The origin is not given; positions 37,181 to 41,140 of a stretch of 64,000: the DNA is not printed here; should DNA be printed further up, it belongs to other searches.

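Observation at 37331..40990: Cytoplasmic giant protein of roughly 1220 aa fusing an S41 peptidase to an S8 subtilase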

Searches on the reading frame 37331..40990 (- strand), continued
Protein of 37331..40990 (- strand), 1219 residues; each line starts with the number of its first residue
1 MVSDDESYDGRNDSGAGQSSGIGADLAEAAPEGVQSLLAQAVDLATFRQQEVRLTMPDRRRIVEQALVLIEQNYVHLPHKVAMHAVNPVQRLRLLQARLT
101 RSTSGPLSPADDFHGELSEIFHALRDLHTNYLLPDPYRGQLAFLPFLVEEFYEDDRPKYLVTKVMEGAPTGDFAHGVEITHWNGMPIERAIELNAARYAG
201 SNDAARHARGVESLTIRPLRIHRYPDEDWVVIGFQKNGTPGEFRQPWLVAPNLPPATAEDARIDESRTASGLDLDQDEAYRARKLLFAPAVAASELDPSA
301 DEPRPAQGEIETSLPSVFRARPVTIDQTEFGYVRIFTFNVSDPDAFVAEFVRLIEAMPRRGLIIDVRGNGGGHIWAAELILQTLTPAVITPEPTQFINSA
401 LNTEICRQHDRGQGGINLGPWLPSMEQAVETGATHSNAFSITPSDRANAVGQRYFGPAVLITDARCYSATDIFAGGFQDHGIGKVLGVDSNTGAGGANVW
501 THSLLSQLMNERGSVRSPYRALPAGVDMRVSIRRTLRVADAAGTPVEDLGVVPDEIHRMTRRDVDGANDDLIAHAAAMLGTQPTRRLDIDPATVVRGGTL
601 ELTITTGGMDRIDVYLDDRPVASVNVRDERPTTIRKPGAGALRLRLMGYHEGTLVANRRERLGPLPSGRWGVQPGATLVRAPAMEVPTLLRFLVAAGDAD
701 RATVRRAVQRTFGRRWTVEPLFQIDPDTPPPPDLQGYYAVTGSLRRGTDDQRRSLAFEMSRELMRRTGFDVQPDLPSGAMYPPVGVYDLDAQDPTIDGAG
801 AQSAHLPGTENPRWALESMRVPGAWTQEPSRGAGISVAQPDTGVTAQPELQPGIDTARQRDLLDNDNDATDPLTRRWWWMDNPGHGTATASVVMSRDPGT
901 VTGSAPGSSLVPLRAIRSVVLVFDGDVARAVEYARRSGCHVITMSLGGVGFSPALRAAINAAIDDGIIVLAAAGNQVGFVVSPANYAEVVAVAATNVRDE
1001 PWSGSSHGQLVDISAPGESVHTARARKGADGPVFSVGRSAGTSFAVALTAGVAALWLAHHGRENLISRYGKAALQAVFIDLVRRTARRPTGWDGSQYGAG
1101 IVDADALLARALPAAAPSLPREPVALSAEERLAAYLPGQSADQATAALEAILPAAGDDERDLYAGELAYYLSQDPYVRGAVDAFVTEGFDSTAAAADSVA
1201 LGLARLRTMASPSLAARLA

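Call 33: search_protein_families(library=pfam, proteins=[L071:4061-5980:+, L071:5977-7854:+, L071:7880-9460:+, L071:9580-11469:+, L071:11613-12914:+, L086:5185-6672:+, L086:6787-8700:+, L086:3827-5779:+, L086:8854-10944:+], max_evalue=0.001)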
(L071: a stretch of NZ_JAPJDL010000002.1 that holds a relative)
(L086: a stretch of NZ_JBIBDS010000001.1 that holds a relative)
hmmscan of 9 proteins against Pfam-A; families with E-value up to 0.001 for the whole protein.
L071:4061-5980:+ (639 aa): 0 families

L071:5977-7854:+ (625 aa): 1 family
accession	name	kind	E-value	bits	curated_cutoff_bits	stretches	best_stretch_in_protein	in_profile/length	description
PF03572.23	Peptidase_S41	-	2.6e-11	43.8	24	1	299-466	3-127/165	Peptidase family S41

L071:7880-9460:+ (526 aa): 0 families

L071:9580-11469:+ (629 aa): 3 families
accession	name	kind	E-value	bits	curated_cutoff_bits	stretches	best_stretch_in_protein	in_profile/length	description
PF00082.27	Peptidase_S8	-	3.4e-62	210.8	21.8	1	185-497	1-288/288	Subtilase family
PF01483.27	P_proprotein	-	7.9e-21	74.4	21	1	548-628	3-86/86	Proprotein convertase P-domain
PF22148.1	Fervidolysin_NPro-like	-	0.00015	22.5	21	1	80-147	20-81/81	Fervidolysin N-terminal prodomain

L071:11613-12914:+ (433 aa): 0 families

L086:5185-6672:+ (495 aa): 1 family
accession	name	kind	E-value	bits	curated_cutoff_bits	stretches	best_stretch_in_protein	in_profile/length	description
PF00082.27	Peptidase_S8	-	1.2e-23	84.3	21.8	1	230-468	3-271/288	Subtilase family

L086:6787-8700:+ (637 aa): 1 family
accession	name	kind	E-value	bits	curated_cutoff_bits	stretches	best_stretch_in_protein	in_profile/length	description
PF03572.23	Peptidase_S41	-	8e-16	58.5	24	1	315-476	2-127/165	Peptidase family S41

L086:3827-5779:+ (650 aa): 0 families

L086:8854-10944:+ (696 aa): 0 families

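Call 72: search_protein_representatives(protein=window:37334-40933:-)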
Query: 1200 residues. Proteins with E-value up to 0.001 (for the whole library): 42054; up to 1e-10: 10944; up to 1e-30: 1933. The best 150 are listed.
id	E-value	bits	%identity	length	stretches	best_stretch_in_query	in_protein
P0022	0.0e+00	1138.1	54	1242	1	7-1197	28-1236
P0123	0.0e+00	1022.8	70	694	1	507-1200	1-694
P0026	2.0e-272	923.3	56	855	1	338-1199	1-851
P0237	5.6e-241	819.2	85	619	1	15-443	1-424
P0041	1.9e-215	734.7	56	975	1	2-641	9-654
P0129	4.2e-201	687.1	66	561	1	662-1165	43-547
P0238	2.2e-198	678.1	44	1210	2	6-640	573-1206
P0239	5.7e-198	676.7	54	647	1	6-642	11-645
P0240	8.8e-197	672.8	55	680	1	10-639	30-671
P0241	4.0e-196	670.6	54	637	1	11-643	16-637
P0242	1.1e-184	632.8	49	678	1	10-641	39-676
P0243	1.1e-184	632.7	51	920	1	5-646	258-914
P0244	2.0e-180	618.6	51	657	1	9-638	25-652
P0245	1.3e-176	606.0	51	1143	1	6-644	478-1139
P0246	5.4e-176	604.0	50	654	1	18-640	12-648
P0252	4.4e-165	567.8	48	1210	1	31-641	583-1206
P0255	8.9e-162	556.9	52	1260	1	15-572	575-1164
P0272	1.3e-146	506.7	41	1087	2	21-611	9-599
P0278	2.3e-144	499.2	43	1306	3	250-631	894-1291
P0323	5.9e-127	441.5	48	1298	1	8-560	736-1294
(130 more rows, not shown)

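Call 74: search_protein_families(library=pfam, proteins=[P0238, P0245, P0252, P0255, P0323, P0278, P0272, P0243], max_evalue=0.01)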
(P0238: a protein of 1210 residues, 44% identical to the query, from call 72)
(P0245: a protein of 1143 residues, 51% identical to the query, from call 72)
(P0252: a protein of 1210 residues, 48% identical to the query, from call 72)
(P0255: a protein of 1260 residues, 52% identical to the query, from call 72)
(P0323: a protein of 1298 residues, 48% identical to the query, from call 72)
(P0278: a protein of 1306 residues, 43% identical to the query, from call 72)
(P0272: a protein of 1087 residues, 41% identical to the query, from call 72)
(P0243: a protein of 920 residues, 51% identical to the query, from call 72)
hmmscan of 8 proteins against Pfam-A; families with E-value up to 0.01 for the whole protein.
P0238 (1210 aa): 2 families
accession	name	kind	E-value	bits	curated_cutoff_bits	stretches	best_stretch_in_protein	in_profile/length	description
PF00082.27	Peptidase_S8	-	1.4e-24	87.4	21.8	1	154-394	1-258/288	Subtilase family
PF03572.23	Peptidase_S41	-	1.9e-14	54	24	1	885-1047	1-127/165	Peptidase family S41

P0245 (1143 aa): 3 families
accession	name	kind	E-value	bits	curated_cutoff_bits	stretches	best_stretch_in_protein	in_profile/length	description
PF03572.23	Peptidase_S41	-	2e-16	60.4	24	1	789-958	2-127/165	Peptidase family S41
PF01979.26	Amidohydro_1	-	3.4e-12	46.7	25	1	222-326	237-343/345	Amidohydrolase family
PF07969.17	Amidohydro_3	-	2.5e-07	31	29.7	1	257-328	402-471/472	Amidohydrolase family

P0252 (1210 aa): 3 families
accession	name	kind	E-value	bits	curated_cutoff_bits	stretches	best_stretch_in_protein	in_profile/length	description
PF01979.26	Amidohydro_1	-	1.5e-19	70.9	25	1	232-376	195-343/345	Amidohydrolase family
PF03572.23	Peptidase_S41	-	3.2e-13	50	24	1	868-1037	2-127/165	Peptidase family S41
PF07969.17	Amidohydro_3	-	8.6e-12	45.7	29.7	1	232-377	310-470/472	Amidohydrolase family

P0255 (1260 aa): 3 families
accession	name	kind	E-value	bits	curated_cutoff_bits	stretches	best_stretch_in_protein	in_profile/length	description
PF01979.26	Amidohydro_1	-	2.9e-18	66.7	25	1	247-371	197-322/345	Amidohydrolase family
PF03572.23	Peptidase_S41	-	5.5e-16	59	24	1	897-1065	3-127/165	Peptidase family S41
PF07969.17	Amidohydro_3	-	4.3e-12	46.7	29.7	1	234-394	299-469/472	Amidohydrolase family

P0323 (1298 aa): 3 families
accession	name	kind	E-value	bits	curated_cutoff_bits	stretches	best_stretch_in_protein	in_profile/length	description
PF01223.29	Endonuclease_NS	-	1.3e-31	110.4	23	1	443-683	11-218/223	DNA/RNA non-specific endonuclease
PF03572.23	Peptidase_S41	-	1.5e-16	60.8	24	1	1050-1268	1-163/165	Peptidase family S41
PF13365.12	Trypsin_2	-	7.3e-12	46.7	27.6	1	128-302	1-144/144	Trypsin-like peptidase domain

P0278 (1306 aa): 2 families
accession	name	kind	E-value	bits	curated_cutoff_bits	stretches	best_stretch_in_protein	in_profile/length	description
PF00082.27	Peptidase_S8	-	6.8e-28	98.2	21.8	1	240-491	1-272/288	Subtilase family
PF03572.23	Peptidase_S41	-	1.5e-13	51.1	24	1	972-1138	2-127/165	Peptidase family S41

P0272 (1087 aa): 1 family
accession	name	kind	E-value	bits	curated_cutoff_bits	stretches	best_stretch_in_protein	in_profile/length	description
PF03572.23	Peptidase_S41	-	1.1e-14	54.8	24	1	305-470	2-128/165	Peptidase family S41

P0243 (920 aa): 2 families
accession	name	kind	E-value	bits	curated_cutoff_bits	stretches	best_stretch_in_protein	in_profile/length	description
PF03572.23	Peptidase_S41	-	4.7e-17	62.5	24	1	568-738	2-128/165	Peptidase family S41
PF01979.26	Amidohydro_1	-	0.0006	19.6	25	1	2-53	293-342/345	Amidohydrolase family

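Call 79: search_protein_families(library=pfam, alignment_id=A5, max_evalue=0.001)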
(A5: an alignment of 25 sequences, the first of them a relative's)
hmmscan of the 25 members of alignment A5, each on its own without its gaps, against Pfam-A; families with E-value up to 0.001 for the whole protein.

A. member 1, P0257 (1225 aa): 3 families
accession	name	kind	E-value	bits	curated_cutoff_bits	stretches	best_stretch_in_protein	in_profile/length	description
PF01979.26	Amidohydro_1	-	1.5e-18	67.6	25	1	235-378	195-342/345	Amidohydrolase family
PF03572.23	Peptidase_S41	-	1.4e-16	60.9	24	1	870-1095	2-163/165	Peptidase family S41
PF07969.17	Amidohydro_3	-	9.7e-09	35.6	29.7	1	224-381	299-471/472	Amidohydrolase family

B. families by the number of members that match (of 25 scanned): 12 families
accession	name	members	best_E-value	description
PF03572.23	Peptidase_S41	25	9.4e-20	Peptidase family S41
PF01979.26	Amidohydro_1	11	2.3e-20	Amidohydrolase family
PF07969.17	Amidohydro_3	11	2.7e-15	Amidohydrolase family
PF00082.27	Peptidase_S8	3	2e-49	Subtilase family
PF00575.29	S1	1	2.3e-41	S1 RNA binding domain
PF07087.16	DUF1353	1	4.1e-19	Protein of unknown function (DUF1353)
PF00149.33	Metallophos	1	2.5e-16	Calcineurin-like phosphoesterase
PF23459.1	S1_RRP5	1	1.5e-15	RRP5 S1 domain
PF00089.32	Trypsin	1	1.6e-10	Trypsin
PF13365.12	Trypsin_2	1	6.6e-09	Trypsin-like peptidase domain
PF21710.3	Spt6_S1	1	1.8e-06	Spt6, S1/OB domain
PF12850.12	Metallophos_2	1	0.0005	Calcineurin-like phosphoesterase superfamily domain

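Call 82: find_homologous_proteins(query=P0238, max_evalue=1e-50)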
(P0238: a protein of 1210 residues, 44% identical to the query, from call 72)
Query P0238 (1210 aa): 7 proteins with E <= 1e-50 among 8000 candidates.
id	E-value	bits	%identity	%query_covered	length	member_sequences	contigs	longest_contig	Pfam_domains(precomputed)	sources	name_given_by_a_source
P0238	0.0e+0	2705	100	100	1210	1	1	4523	PF03572.24,PF17816.9,PF00082.28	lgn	-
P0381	0.0e+0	2493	92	100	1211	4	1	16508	PF03572.24,PF17816.9,PF00082.28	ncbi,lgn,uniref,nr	ncbi:S8 family serine peptidase [Phenylobacterium sp.]|uniref:S8 family serine peptidase n=1 Tax=Phe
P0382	6.7e-90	321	41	44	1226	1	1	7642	PF02868.22,PF01447.25,PF00082.28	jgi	-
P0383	2.2e-88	315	43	40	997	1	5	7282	PF01447.25,PF00082.28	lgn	-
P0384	1.7e-54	203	37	36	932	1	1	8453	PF13365.13,PF00082.28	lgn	-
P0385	5.3e-54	202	35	48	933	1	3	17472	PF13365.13,PF00082.28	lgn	-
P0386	2.7e-51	193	35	41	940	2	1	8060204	PF13365.13,PF00082.28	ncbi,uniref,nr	ncbi:hypothetical protein XF30_10575 [Bradyrhizobium sp. SUTN9-2]|uniref:S8 family serine peptidase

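Call 83: find_encoding_contigs(protein=P0381, flank=7000, max_places=2)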
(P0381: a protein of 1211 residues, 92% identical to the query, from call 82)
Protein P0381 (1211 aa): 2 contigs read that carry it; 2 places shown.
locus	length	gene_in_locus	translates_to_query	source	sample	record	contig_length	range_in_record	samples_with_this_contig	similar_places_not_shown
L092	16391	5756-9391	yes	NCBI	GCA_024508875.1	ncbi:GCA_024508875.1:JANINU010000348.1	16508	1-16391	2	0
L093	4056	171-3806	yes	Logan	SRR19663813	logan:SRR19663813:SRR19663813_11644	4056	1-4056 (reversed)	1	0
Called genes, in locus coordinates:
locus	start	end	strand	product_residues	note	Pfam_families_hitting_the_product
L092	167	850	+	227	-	PF22741:PTP-NADK, PF22785:Tc-R-P (faint)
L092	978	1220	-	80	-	PF13773:DUF4170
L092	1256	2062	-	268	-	PF00459:Inositol_P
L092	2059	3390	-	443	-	PF01523:PmbA_TldD_1st, PF19290:PmbA_TldD_2nd, PF19289:PmbA_TldD_3rd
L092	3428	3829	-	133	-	PF01124:MAPEG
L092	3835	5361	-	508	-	PF20695:UbiD_N, PF01977:UbiD, PF20696:UbiD_C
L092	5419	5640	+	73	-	-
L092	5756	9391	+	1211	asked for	PF00082:Peptidase_S8, PF17816:PDZ_4, PF03572:Peptidase_S41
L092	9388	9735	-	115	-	PF04237:YjbR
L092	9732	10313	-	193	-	PF28474:DUF8412, PF13376:OmdA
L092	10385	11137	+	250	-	PF13489:Methyltransf_23, PF08241:Methyltransf_11, PF08242:Methyltransf_12 (faint)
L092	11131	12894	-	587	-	PF01019:G_glu_transpept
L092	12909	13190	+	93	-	-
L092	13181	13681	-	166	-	PF02566:OsmC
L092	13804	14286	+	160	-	-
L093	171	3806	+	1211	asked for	PF00082:Peptidase_S8, PF17816:PDZ_4, PF03572:Peptidase_S41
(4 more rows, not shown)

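Call 84: find_encoding_contigs(protein=P0386, flank=7000, max_places=2)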
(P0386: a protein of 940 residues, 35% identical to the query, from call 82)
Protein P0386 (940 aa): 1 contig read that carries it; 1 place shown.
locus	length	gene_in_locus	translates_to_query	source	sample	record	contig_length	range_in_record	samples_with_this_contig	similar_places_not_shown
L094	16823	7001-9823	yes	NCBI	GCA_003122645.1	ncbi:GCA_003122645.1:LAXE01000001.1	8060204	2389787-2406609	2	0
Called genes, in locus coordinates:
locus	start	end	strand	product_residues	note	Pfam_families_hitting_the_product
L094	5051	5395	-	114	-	-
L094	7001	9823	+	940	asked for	PF00082:Peptidase_S8, PF13365:Trypsin_2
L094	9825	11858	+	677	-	PF13365:Trypsin_2 (weak)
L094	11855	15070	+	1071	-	PF13191:AAA_16 (weak)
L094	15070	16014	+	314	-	PF01223:Endonuclease_NS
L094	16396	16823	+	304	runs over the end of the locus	-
